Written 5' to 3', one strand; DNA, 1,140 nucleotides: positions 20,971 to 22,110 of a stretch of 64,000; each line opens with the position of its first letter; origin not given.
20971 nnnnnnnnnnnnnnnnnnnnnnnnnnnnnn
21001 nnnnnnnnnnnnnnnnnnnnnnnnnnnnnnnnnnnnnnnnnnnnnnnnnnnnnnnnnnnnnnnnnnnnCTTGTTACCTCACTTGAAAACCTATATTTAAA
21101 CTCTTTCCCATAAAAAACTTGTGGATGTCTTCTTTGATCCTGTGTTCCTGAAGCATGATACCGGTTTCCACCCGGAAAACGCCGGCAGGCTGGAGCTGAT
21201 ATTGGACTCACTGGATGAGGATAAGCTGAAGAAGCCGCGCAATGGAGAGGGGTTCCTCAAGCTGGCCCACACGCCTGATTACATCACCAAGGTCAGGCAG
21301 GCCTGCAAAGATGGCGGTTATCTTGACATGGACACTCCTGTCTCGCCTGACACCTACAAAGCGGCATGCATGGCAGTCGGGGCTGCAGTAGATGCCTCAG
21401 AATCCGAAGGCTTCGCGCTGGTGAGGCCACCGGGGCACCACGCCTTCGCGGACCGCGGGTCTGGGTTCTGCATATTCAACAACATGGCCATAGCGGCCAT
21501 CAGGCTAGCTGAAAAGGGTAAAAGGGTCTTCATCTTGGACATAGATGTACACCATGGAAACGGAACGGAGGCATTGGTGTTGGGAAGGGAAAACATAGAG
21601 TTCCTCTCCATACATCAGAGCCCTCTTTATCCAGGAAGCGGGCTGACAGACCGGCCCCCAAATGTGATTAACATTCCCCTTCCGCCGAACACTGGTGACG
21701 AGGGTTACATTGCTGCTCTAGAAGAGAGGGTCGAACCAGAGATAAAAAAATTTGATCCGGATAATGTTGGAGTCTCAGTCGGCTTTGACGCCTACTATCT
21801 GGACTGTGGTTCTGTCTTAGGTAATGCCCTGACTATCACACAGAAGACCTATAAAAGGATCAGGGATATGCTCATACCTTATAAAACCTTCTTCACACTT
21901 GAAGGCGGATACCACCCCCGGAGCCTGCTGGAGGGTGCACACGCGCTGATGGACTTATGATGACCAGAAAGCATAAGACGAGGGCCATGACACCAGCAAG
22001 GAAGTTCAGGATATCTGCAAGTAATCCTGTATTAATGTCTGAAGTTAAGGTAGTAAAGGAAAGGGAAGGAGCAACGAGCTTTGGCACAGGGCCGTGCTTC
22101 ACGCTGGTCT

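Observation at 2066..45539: Candidate effector repertoire: dispersed orphans with polybasic leaders and protein-modifying enzyme folds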

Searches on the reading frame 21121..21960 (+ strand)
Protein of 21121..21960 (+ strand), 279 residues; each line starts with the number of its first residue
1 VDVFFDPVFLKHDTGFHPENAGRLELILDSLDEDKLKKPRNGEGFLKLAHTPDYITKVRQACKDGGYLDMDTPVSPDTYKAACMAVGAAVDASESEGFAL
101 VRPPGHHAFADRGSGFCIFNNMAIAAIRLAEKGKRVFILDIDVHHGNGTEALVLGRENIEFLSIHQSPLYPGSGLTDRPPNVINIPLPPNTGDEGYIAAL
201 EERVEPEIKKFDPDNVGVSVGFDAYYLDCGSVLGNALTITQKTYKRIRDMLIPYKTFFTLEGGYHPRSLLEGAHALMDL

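Call 11: search_protein_families(library=pfam, proteins=[window:21121-21960:+], max_evalue=0.001)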
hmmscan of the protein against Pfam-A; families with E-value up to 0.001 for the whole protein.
window:21121-21960:+ (279 aa): 1 family
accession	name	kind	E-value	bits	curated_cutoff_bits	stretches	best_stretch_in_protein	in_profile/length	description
PF00850.24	Hist_deacetyl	-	5.8e-64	216.7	27.9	1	17-276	1-294/298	Histone deacetylase domain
